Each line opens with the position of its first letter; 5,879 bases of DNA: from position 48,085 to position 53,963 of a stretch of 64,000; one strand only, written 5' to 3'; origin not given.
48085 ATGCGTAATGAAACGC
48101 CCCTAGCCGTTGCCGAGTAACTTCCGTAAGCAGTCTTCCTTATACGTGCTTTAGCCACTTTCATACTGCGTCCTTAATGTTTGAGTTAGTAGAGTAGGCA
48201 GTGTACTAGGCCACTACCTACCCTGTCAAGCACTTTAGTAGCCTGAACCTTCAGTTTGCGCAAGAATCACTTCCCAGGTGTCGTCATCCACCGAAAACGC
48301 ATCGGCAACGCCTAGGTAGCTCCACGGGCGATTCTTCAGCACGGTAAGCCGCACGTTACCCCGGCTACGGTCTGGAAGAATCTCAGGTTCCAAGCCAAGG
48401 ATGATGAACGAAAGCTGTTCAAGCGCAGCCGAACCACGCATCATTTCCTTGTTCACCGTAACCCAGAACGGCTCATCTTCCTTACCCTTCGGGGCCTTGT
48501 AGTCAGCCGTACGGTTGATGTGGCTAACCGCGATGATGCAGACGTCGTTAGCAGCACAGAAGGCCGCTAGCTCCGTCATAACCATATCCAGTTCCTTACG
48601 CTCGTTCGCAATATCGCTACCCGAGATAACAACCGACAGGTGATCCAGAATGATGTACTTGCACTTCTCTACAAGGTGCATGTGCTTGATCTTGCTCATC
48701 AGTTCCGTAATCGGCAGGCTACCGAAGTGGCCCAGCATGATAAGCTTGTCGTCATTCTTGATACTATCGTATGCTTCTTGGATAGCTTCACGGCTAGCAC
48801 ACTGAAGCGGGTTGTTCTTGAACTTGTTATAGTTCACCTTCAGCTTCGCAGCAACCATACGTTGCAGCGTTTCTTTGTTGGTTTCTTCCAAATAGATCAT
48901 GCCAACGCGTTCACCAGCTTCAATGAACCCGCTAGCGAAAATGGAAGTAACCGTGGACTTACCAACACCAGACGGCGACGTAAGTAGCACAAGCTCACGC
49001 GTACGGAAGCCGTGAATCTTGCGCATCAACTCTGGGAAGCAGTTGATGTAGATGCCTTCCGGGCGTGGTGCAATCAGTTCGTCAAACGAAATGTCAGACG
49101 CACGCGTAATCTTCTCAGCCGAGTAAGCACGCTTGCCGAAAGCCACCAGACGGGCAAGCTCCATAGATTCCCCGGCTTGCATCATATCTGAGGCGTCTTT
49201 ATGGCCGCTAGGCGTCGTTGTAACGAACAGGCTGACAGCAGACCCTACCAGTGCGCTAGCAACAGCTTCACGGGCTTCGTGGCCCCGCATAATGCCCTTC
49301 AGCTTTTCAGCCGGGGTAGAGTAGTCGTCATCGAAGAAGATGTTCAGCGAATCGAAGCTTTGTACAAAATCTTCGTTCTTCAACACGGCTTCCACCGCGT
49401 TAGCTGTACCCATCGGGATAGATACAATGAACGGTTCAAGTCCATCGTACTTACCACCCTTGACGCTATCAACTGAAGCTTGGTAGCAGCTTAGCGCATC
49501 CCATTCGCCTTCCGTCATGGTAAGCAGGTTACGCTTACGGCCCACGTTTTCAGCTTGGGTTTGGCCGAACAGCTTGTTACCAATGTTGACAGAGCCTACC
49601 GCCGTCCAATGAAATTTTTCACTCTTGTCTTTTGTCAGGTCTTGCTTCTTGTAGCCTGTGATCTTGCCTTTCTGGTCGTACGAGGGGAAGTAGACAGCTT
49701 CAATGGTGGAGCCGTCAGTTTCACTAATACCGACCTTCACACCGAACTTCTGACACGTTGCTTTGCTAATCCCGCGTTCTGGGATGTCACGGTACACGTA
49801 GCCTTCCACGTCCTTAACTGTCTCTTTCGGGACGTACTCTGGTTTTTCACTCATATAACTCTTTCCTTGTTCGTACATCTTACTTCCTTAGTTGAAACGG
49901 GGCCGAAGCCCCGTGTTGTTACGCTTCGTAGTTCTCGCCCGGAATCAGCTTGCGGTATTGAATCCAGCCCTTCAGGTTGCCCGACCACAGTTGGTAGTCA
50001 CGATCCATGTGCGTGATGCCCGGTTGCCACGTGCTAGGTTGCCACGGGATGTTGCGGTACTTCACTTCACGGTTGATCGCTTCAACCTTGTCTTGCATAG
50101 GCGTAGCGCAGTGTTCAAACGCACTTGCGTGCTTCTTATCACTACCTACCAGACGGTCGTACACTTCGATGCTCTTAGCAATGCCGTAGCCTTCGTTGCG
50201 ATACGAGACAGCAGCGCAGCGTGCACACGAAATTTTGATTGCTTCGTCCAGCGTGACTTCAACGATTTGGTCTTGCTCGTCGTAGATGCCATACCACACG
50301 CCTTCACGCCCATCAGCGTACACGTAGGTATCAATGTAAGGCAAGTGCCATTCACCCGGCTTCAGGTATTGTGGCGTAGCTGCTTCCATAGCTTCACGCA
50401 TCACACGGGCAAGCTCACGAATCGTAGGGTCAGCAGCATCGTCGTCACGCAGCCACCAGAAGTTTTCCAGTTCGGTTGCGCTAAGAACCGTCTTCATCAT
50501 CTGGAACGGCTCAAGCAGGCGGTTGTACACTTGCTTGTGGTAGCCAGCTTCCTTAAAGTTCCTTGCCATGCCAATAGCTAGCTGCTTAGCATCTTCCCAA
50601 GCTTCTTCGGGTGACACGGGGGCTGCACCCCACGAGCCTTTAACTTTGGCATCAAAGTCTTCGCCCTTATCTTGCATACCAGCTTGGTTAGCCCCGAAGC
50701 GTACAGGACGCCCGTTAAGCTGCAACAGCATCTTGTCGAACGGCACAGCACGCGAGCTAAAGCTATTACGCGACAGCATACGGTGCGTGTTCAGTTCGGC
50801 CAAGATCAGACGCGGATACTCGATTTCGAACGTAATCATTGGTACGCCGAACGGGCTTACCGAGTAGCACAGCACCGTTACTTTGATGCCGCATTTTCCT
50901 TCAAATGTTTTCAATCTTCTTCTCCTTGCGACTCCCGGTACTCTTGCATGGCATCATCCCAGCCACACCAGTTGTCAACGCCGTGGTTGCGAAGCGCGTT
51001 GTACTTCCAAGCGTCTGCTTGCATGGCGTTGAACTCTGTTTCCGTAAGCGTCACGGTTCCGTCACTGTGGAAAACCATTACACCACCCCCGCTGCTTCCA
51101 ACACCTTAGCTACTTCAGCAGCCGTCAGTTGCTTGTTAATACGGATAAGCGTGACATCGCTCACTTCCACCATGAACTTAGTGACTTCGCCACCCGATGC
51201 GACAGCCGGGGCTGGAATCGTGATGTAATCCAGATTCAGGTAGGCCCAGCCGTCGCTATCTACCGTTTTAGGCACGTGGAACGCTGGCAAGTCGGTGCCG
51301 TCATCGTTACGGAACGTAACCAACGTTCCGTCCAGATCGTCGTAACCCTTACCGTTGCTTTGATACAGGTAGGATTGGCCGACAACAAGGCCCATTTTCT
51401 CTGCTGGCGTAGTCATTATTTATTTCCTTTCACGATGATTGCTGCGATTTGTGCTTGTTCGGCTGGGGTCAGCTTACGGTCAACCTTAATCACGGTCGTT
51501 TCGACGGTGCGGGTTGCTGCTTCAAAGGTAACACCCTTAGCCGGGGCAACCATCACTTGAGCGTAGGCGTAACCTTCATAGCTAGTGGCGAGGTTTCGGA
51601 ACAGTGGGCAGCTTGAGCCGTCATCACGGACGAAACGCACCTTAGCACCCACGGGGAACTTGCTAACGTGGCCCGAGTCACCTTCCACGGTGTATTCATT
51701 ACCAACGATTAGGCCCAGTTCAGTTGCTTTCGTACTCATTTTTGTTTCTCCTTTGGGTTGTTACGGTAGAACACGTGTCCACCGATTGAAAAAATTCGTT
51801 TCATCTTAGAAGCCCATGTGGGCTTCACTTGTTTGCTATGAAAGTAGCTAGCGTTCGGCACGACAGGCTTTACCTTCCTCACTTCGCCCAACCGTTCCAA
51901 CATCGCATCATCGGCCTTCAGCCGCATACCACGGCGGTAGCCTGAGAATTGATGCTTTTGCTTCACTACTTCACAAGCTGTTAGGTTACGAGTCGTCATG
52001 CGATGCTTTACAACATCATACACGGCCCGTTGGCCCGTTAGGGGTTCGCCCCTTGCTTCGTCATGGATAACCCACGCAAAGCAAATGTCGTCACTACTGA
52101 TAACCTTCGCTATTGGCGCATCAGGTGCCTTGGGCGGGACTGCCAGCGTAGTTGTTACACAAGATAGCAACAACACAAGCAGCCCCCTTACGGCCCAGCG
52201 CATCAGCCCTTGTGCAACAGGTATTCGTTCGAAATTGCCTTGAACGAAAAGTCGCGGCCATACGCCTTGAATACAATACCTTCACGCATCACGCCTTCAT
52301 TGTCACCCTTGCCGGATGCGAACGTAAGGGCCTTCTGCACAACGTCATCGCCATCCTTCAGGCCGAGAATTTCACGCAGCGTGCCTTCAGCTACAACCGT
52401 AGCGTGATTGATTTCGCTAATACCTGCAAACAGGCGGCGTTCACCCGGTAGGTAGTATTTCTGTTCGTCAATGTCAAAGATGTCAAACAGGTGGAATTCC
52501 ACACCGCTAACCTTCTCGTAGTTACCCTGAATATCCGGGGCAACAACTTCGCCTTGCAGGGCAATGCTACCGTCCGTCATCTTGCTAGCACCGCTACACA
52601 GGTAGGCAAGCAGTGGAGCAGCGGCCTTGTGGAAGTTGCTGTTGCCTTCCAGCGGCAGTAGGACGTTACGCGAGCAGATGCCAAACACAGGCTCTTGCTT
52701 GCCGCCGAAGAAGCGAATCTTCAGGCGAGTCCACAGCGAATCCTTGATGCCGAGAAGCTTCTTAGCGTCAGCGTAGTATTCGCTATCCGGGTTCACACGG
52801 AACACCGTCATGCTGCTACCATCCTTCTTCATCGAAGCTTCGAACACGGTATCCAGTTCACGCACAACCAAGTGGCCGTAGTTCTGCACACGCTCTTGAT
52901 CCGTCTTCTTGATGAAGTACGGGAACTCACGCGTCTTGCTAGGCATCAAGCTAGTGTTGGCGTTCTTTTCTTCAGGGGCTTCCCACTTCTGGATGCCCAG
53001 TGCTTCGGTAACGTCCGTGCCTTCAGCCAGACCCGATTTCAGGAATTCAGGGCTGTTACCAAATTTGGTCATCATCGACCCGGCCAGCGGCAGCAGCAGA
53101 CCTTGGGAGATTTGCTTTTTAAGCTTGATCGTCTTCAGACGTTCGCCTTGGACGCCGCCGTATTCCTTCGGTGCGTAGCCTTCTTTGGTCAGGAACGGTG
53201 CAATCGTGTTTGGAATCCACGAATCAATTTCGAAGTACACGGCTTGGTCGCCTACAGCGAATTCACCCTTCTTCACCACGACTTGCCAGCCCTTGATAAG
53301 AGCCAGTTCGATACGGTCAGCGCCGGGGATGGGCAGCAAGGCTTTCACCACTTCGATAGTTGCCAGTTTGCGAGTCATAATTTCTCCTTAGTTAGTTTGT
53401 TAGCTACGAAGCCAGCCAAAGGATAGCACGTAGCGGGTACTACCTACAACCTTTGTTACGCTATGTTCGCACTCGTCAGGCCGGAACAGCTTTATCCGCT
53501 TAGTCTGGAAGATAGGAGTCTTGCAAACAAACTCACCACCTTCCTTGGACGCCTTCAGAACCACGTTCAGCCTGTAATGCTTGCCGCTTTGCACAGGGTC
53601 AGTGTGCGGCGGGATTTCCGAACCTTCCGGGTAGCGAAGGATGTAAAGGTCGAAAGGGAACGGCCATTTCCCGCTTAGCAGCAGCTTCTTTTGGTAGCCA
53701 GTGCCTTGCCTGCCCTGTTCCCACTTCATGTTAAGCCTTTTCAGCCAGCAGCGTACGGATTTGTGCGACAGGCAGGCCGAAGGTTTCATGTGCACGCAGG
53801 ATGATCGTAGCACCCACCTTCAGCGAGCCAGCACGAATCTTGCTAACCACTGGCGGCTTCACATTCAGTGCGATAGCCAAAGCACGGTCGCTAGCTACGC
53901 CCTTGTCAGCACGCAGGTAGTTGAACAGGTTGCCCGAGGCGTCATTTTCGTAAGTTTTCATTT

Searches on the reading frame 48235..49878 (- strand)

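Call 12: search_protein_families(library=pfam, proteins=[window:48235-49878:-], max_evalue=0.01)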
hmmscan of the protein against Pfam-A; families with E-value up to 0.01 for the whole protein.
window:48235-49878:- (547 aa): 6 families
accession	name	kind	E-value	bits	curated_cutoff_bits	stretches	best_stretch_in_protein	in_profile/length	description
PF03796.21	DnaB_C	-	2.4e-19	70.1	27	1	281-464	6-188/255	DnaB-like helicase C terminal domain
PF13481.12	AAA_25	-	1.5e-07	31.7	27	1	287-457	25-193/195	AAA domain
PF06745.19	ATPase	-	4.2e-06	26.7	26.6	1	278-438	5-152/231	KaiC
PF21268.3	Helic-prim_T7_N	-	0.00049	20.7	27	1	29-84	3-54/59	Bacteriophage T7 DNA helicase/primase, N-terminal a+b fold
PF03308.22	MeaB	-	0.0029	17.1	23.1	1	296-337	34-76/273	Methylmalonyl Co-A mutase-associated GTPase MeaB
PF03215.21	Rad17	-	0.004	17.5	23.8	1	293-385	44-141/186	Rad17 P-loop domain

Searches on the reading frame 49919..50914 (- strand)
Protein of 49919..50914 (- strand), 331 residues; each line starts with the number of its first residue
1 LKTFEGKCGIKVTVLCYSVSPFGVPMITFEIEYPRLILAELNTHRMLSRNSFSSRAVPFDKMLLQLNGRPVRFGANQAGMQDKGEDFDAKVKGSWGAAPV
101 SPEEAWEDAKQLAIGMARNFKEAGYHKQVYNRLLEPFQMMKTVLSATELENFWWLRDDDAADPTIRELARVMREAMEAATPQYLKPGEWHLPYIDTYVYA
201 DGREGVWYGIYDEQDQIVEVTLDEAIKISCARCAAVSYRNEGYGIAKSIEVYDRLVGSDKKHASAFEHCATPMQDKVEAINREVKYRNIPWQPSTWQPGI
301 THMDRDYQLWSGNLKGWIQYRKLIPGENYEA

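Call 12: search_protein_families(library=pfam, proteins=[window:49919-50914:-], max_evalue=0.01)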
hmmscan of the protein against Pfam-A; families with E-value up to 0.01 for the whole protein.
window:49919-50914:- (331 aa): 2 families
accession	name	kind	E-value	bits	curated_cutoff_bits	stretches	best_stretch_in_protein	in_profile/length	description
PF02511.20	Thy1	-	1.3e-11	45.1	24.8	1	20-181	52-190/191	Thymidylate synthase complementing protein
PF18956.5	DUF5699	-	0.003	18.1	29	1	7-29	25-47/61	Family of unknown function (DUF5699)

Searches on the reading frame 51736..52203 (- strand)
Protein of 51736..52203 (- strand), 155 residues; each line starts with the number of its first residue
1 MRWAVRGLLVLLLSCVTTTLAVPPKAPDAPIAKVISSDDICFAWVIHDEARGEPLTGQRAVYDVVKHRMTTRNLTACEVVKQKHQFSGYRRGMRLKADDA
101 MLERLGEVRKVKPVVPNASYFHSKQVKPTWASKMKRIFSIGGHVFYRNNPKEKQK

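Call 12: search_protein_families(library=pfam, proteins=[window:51736-52203:-], max_evalue=0.01)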
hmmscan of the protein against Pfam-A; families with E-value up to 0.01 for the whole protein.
window:51736-52203:- (155 aa): 1 family
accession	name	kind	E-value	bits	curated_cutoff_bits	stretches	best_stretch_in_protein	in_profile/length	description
PF07486.17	Hydrolase_2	-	3.5e-14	53.7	27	1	52-146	1-100/100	Cell Wall Hydrolase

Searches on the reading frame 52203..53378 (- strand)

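Call 12: search_protein_families(library=pfam, proteins=[window:52203-53378:-], max_evalue=0.01)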
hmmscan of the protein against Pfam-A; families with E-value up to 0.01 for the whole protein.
window:52203-53378:- (391 aa): 2 families
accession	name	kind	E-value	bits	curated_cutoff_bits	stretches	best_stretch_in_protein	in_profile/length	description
PF21189.3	PHA02142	-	1.5e-28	99.5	27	1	5-98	1-92/92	PHA02142 OB-fold domain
PF09414.15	RNA_ligase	-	2.2e-16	60.9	27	1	181-381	5-170/171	RNA ligase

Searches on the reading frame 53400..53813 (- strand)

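Call 12: search_protein_families(library=pfam, proteins=[window:53400-53813:-], max_evalue=0.01)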
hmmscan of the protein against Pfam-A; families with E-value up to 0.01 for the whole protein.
window:53400-53813:- (137 aa): 1 family
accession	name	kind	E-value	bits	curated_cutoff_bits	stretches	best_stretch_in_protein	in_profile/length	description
PF13640.12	2OG-FeII_Oxy_3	-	8.1e-06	27.2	27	1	58-134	3-96/98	2OG-Fe(II) oxygenase superfamily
